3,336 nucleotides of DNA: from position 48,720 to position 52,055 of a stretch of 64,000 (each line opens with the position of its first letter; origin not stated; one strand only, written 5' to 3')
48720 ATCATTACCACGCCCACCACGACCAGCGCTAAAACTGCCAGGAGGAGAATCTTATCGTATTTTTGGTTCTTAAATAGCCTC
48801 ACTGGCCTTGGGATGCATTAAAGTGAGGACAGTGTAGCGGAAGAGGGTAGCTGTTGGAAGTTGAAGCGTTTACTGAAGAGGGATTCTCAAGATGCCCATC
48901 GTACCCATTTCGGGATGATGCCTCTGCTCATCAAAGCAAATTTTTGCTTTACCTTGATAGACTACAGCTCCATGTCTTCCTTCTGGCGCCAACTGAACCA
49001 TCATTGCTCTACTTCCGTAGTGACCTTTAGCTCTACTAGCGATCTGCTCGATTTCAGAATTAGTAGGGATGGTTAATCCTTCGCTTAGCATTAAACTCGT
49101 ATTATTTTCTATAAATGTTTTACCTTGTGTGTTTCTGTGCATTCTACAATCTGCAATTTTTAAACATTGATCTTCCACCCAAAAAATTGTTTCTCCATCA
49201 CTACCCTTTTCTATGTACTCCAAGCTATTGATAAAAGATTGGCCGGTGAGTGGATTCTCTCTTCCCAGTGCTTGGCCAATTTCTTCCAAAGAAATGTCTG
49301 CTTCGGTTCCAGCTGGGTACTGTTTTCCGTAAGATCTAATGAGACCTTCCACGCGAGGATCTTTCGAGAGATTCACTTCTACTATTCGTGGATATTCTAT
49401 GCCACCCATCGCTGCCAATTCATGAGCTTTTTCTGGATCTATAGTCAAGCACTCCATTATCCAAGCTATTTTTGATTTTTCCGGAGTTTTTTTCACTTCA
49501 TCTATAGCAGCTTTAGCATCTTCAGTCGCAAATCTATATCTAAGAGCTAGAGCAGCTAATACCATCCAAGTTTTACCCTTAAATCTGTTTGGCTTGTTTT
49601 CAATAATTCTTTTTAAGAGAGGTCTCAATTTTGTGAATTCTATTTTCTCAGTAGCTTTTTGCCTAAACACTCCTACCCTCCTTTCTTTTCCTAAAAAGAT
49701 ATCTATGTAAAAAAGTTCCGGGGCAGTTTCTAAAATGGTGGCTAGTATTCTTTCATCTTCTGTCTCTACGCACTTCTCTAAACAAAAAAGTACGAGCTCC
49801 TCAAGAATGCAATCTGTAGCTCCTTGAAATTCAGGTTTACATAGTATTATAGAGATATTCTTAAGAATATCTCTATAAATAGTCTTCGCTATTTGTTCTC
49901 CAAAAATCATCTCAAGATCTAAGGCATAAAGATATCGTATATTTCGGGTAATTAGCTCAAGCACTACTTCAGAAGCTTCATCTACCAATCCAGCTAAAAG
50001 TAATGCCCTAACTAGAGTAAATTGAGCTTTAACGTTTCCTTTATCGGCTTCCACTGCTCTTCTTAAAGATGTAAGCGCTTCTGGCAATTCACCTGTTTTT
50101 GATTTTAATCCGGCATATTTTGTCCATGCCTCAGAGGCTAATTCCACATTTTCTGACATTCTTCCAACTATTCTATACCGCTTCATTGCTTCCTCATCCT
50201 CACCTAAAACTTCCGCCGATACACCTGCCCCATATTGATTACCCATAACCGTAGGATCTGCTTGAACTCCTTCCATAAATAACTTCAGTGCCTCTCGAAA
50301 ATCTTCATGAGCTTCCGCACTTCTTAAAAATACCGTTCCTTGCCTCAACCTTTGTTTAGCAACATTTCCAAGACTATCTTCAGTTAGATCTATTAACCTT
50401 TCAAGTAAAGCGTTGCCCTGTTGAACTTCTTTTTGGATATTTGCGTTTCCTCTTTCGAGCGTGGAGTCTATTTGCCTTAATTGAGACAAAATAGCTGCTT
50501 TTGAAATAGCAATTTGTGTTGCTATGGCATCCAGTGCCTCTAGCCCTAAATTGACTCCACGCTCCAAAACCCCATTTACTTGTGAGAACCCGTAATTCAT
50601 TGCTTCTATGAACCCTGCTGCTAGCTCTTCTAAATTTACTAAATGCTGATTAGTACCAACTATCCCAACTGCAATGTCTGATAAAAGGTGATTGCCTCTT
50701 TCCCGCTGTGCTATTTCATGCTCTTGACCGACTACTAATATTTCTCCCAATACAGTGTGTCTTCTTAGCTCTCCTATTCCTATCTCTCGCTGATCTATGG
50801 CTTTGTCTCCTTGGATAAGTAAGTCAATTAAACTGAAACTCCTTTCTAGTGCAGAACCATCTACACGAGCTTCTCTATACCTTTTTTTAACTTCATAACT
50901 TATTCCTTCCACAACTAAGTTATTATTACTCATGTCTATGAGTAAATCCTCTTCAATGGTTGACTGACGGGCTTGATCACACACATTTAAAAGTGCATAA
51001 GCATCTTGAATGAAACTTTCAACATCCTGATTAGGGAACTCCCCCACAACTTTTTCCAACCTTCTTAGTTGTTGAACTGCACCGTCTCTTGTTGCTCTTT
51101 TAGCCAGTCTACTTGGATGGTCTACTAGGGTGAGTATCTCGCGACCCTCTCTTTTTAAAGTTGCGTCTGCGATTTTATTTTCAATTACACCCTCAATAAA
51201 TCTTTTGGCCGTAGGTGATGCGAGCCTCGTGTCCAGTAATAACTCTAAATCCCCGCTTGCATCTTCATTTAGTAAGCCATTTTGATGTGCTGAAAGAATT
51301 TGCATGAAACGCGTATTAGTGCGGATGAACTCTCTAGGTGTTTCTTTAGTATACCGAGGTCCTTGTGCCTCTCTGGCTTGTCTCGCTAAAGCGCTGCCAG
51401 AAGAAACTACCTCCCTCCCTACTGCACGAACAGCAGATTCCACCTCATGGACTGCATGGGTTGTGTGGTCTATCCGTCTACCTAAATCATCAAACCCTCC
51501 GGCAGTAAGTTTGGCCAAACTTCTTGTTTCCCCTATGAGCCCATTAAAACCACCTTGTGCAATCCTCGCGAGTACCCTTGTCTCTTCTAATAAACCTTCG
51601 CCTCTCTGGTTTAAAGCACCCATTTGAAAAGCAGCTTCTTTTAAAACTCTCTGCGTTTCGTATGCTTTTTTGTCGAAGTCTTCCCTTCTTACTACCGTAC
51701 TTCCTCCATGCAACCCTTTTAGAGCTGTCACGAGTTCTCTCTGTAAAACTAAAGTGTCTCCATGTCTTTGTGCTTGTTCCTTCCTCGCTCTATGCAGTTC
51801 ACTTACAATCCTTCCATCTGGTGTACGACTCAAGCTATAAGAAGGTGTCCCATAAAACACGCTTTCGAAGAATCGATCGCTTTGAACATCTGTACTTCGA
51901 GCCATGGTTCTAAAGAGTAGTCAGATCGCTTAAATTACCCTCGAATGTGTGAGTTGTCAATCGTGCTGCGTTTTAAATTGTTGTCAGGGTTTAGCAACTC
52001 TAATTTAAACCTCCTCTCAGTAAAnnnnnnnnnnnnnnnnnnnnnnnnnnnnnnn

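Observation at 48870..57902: A 9-kb locus of three giant ORFs without recognisable domains (1138, 797, 1011 aa) inserted between lspA and the ftsW-murG cell-wall operon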

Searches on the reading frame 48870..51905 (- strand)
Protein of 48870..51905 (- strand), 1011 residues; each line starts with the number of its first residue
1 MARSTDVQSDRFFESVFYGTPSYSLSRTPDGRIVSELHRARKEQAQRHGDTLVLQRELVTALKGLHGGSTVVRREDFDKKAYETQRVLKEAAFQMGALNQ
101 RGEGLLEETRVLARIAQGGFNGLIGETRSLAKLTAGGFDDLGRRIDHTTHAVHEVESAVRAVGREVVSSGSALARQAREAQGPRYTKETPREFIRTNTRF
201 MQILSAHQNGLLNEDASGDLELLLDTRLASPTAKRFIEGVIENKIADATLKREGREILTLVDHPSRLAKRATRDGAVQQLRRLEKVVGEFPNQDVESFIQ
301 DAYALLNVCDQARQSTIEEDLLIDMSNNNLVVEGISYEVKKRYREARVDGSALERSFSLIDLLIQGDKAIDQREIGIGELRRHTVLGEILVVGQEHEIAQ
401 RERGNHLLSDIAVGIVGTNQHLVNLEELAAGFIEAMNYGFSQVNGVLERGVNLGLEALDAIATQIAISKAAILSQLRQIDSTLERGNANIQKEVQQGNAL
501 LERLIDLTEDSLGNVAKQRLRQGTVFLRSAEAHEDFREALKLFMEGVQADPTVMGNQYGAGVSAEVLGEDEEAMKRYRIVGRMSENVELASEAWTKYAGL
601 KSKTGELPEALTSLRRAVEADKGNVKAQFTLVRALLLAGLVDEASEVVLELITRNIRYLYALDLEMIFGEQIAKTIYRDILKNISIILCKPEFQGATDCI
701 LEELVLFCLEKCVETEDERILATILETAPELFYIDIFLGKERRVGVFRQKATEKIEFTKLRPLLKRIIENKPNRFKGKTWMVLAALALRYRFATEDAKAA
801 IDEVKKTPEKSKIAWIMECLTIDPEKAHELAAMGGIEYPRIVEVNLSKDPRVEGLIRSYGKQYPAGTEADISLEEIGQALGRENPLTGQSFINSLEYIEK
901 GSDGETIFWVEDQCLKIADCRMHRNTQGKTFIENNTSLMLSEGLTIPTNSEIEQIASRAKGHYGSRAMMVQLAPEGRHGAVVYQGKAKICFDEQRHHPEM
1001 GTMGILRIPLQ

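Call 6: search_protein_families(library=pfam, proteins=[window:48870-51905:-], max_evalue=1)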
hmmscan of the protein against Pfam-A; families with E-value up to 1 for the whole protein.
window:48870-51905:- (1011 aa): 8 families
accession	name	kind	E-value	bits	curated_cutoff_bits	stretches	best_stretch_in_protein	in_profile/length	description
PF14559.12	TPR_19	-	3.5e-07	30.9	25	1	605-651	5-51/68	Tetratricopeptide repeat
PF13432.12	TPR_16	-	4.4e-06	27.5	32.7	1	603-651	9-57/65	Tetratricopeptide repeat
PF13428.12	TPR_14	-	0.00016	22.5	23.5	1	592-633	2-43/44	Tetratricopeptide repeat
PF07719.23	TPR_2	-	0.00034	21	27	0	592-624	2-34/34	Tetratricopeptide repeat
PF14561.12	TPR_20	-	0.0034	18.1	25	1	610-656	7-53/90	Tetratricopeptide repeat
PF13181.12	TPR_8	-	0.071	13.7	25.7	0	592-622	2-32/34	Tetratricopeptide repeat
PF13414.12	TPR_11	-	0.15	12.2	26.8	0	604-629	7-32/42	TPR repeat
PF09797.15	NatB_MDM20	-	0.2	11.1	27.6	1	600-657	199-256/379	N-acetyltransferase B complex (NatB) non catalytic subunit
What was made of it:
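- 49926..50318 (-): TPR region of G3 (aa ~530-660). Pfam TPR_19 at 3.5e-7, above its cut-off (call 6).
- On TPR repeat proteins (G3 only): Other TPR models fall just below their cut-offs (call 6).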

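Call 8: search_protein_families(library=ncbifam, proteins=[window:48870-51905:-], max_evalue=1)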
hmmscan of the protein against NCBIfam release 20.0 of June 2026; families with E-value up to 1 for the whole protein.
window:48870-51905:- (1011 aa): 4 families
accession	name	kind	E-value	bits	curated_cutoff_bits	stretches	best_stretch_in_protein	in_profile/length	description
NF040959.1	MamA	equivalog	0.00084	18.8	200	1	535-646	52-160/204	magnetosome protein MamA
TIGR02917.1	PEP_TPR_lipo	equivalog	0.008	14.1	312.2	1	593-647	535-589/899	XrtA/PEP-CTERM system TPR-repeat protein PrsT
NF033481.2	auto_Ata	exception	0.18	9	2500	1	420-515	713-805/1862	trimeric autotransporter adhesin Ata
TIGR02552.1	LcrH_SycD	equivalog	0.19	11.4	104.8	1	534-624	32-119/136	SycD/LcrH family type III secretion system chaperone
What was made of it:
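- Closest known: Polar or septal landmark scaffolds: HubP/FimV, PodJ, TipN. Different: There is no homology (calls 6, 8).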

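Call 9: search_protein_families(library=phrogs, proteins=[window:48870-51905:-], max_evalue=1)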
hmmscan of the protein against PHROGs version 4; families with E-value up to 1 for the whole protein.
window:48870-51905:- (1011 aa): 3 families
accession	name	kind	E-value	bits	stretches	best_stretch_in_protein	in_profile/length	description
phrog_20057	-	unknown function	0.25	9.2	1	420-515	713-805/2265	-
phrog_33534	-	unknown function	0.35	11.9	0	84-123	18-58/94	-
phrog_23104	-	unknown function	0.4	11.7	0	910-933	34-57/67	-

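Call 10: search_protein_families(library=padloc, proteins=[window:48870-51905:-], max_evalue=1)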
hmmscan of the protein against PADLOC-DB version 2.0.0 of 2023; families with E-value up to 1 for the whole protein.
window:48870-51905:- (1011 aa): 0 families
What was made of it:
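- On Known anti-phage defence systems: G2 and G3 have none (call 10).
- PADLOC returns no hit (call 10).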

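Call 14: find_homologous_proteins(query=window:48870-51905:-)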
Query window:48870-51905:- (1011 aa): 2 proteins with E <= 0.001 among 8000 candidates.
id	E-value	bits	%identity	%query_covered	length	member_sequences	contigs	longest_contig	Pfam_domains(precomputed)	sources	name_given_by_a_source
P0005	0.0e+0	2155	100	98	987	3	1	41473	PF14559.13,PF13432.13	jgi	jgi:tetratricopeptide (TPR) repeat protein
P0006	3.3e-196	673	47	79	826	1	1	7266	PF14559.13,PF23914.2,PF13432.13,PF14561.13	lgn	-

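Call 16: find_encoding_contigs(protein=P0006, flank=10000)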
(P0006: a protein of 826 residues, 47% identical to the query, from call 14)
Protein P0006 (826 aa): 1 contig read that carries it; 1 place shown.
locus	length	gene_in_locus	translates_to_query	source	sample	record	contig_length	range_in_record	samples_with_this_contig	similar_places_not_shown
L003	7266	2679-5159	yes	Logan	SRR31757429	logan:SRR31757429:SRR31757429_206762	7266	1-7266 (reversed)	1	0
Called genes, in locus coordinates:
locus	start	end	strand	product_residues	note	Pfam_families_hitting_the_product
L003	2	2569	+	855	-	?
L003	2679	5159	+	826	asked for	PF13432:TPR_16 (faint), PF14561:TPR_20 (faint), PF23914:TPR_CcmH_CycH (faint), PF14559:TPR_19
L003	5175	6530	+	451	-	-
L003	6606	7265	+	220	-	?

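Call 34: search_solved_structures(query=window:48870-51905:-, max_evalue=1)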
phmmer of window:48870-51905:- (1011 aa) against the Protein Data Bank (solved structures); distinct sequences matched with E-value up to 1: 33.
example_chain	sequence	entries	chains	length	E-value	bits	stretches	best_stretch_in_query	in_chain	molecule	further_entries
9qhb_A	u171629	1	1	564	3.3e-12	48.7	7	534-654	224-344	Engineered tetratricopeptide repeat protein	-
8bu0_A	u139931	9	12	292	2e-10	42.7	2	534-655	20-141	Consensus tetratricopeptide repeat protein | Crystal structure of an 8-repeat consensus TPR superhelix with Zinc. | Monomer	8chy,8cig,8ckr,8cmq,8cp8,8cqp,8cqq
9qhc_A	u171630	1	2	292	1.7e-06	29.8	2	534-654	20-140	Engineered tetratricopeptide repeat protein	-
5i9d_A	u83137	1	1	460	5.6e-06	28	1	538-657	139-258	pentatricopeptide repeat protein dPPR-U8A2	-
2fo7_A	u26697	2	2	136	0.00016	23.2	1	534-648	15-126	SYNTHETIC CONSENSUS TPR PROTEIN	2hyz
8ch0_A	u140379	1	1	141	0.00017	23.1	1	534-648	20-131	Consensus tetratricopeptide repeat protein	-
6vfh_A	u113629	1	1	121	0.00027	22.4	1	560-659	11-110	T33_dn10A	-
6vfi_B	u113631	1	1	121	0.00072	21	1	560-649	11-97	O43_dn18B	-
6v8e_A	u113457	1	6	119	0.00087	20.8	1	560-648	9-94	Designed protein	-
1na0_A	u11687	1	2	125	0.0012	20.3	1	533-632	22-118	designed protein CTPR3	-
2c0l_A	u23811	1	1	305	0.0036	18.7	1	530-653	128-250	PEROXISOMAL TARGETING SIGNAL 1 RECEPTOR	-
2c0m_A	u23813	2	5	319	0.004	18.6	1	533-653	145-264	PEROXISOMAL TARGETING SIGNAL 1 RECEPTOR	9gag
2j9q_A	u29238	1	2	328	0.0043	18.5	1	532-653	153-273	PEROXISOMAL TARGETING SIGNAL 1 RECEPTOR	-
6vl6_A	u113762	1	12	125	0.0049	18.3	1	552-659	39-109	T33_dn2A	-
1fch_A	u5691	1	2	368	0.0059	18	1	533-653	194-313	PEROXISOMAL TARGETING SIGNAL 1 RECEPTOR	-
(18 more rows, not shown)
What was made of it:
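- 49926..50318 (-): Consensus TPR structures at E 3e-12 (call 34).
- On TPR repeat proteins (G3 only): Consensus TPR structures match aa 534-655 at E 3e-12 (call 34).
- Closest known: TPR adaptor proteins. Same: G3 aa ~530-660 is a bona fide TPR stretch (calls 6, 34).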

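Call 44: search_protein_families(library=pfam, proteins=[L003:5175-6530:+], max_evalue=0.1)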
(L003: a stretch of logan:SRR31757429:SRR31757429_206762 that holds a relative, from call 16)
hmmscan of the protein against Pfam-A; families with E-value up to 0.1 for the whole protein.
L003:5175-6530:+ (451 aa): 2 families
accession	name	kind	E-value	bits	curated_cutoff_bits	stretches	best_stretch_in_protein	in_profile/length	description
PF17789.7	MG4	-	0.053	14.2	24.7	0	26-62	17-54/95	Macroglobulin domain MG4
PF02369.22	Big_1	-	0.057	14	34.9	0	25-63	19-61/93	Bacterial Ig-like domain (group 1)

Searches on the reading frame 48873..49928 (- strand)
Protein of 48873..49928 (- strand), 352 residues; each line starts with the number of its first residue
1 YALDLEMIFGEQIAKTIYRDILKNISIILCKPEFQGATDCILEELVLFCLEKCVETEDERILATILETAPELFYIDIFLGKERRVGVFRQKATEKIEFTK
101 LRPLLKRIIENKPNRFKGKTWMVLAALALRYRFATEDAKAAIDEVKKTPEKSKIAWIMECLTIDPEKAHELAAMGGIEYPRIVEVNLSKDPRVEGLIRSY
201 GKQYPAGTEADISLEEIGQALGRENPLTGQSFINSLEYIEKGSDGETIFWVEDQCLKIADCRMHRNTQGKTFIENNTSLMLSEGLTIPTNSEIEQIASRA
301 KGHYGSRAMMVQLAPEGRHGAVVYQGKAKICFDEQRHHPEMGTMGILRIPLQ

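Call 108: search_solved_structures(query=window:48873-49928:-, max_evalue=5)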
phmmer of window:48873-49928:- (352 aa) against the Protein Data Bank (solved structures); distinct sequences matched with E-value up to 5: 1.
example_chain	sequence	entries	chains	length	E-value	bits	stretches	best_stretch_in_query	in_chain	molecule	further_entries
6dfu_A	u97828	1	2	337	0.89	11.6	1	124-274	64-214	Tryptophan--tRNA ligase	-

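Call 110: search_protein_families(library=pfam, proteins=[window:48873-49928:-], max_evalue=1)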
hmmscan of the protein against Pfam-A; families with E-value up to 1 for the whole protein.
window:48873-49928:- (352 aa): 1 family
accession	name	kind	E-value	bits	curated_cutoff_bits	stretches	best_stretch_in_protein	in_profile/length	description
PF10685.14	KGG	-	0.24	12.3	20.4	1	164-176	6-18/22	Stress-induced bacterial acidophilic repeat motif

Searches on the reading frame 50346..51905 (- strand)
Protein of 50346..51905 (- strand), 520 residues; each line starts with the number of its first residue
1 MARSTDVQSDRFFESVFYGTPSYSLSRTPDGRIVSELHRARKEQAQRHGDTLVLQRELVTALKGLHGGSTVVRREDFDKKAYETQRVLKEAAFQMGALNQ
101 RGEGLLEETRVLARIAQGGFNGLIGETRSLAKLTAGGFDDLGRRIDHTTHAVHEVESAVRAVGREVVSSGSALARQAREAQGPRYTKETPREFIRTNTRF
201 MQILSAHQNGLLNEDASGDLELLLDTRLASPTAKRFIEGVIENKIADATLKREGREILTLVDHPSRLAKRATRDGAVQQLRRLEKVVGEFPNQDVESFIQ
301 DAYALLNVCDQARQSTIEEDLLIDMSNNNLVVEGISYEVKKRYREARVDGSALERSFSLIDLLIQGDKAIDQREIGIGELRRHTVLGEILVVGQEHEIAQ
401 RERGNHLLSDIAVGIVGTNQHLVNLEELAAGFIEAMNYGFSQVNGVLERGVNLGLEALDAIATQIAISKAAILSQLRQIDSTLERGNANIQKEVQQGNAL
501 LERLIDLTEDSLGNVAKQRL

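Call 82: search_solved_structures(query=A5, max_evalue=5)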
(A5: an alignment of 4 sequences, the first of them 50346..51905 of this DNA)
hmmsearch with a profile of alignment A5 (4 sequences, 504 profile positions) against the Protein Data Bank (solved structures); distinct sequences matched with E-value up to 5: 1.
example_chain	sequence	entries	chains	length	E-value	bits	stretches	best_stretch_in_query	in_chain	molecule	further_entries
4mo0_A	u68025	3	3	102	0.37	12.7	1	382-453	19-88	Protein translation factor SUI1 homolog | aIF1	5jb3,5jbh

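Call 110: search_protein_families(library=pfam, proteins=[window:50346-51905:-], max_evalue=1)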
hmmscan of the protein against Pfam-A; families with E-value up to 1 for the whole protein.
window:50346-51905:- (520 aa): 1 family
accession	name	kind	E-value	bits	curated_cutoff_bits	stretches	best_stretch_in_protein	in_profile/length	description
PF25086.1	DUF7803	-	0.23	11.7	27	1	292-360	56-122/178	Domain of unknown function (DUF7803)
